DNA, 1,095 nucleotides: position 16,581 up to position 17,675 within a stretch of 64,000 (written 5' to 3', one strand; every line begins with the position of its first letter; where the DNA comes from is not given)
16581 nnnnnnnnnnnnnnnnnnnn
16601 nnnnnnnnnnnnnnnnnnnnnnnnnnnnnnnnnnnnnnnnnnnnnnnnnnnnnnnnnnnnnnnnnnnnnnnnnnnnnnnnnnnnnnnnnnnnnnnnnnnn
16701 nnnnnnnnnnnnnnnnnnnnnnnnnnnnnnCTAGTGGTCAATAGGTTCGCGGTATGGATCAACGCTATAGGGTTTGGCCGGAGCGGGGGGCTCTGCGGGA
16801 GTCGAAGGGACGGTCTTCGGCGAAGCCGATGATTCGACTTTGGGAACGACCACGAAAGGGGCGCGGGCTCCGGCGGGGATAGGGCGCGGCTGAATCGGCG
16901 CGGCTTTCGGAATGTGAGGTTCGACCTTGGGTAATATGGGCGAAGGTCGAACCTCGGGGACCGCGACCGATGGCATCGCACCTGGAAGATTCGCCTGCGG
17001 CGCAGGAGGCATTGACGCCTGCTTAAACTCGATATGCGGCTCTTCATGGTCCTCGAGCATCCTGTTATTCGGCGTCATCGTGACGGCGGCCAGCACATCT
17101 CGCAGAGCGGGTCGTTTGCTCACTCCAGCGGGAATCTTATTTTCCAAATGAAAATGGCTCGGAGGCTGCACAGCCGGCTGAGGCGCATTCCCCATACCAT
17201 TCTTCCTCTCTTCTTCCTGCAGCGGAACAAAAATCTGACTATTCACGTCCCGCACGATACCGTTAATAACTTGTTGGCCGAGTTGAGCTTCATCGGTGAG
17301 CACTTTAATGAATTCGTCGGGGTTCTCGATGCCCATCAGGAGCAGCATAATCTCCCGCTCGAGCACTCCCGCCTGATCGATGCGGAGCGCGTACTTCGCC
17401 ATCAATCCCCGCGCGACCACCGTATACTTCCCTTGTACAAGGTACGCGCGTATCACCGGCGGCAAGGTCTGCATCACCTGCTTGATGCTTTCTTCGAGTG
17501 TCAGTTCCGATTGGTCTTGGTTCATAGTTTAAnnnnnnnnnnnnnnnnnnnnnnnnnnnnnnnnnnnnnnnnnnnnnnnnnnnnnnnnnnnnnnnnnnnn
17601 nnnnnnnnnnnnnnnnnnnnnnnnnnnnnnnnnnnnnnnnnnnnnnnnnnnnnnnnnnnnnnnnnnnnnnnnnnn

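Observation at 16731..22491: Four-gene secreted/membrane module fused to the 5' side of the str (rpsL-rpsG-fusA) operon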

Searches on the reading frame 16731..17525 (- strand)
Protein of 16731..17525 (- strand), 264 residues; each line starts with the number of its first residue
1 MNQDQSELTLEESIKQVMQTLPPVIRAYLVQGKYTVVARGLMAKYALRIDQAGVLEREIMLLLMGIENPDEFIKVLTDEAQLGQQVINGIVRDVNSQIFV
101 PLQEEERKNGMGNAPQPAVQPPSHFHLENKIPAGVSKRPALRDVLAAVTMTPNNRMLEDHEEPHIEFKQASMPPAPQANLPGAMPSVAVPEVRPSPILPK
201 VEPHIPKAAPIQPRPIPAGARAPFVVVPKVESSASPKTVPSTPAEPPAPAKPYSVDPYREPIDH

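Call 3: search_protein_families(library=pfam, proteins=[window:16731-17525:-], max_evalue=1)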
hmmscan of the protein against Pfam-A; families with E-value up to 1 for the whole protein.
window:16731-17525:- (264 aa): 0 families

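Call 4: search_protein_families(library=ncbifam, proteins=[window:16731-17525:-], max_evalue=1)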
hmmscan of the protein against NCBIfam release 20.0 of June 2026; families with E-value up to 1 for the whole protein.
window:16731-17525:- (264 aa): 0 families

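Call 40: search_solved_structures(query=A3, max_evalue=10, show_alignments=1)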
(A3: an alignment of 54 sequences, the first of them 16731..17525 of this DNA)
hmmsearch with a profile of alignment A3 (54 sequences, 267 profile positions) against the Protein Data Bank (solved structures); distinct sequences matched with E-value up to 10: 0.

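Call 41: search_protein_families(library=pfam, alignment_id=A3, max_evalue=0.05)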
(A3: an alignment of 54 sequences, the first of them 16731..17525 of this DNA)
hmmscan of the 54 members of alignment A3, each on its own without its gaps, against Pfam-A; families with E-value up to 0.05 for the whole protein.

A. member 1, window:16731-17525:- (264 aa): 0 families

B. families by the number of members that match (of 54 scanned): 1 family
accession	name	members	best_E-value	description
PF04091.18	Sec15_C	1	0.015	Exocyst complex subunit Sec15 C-terminal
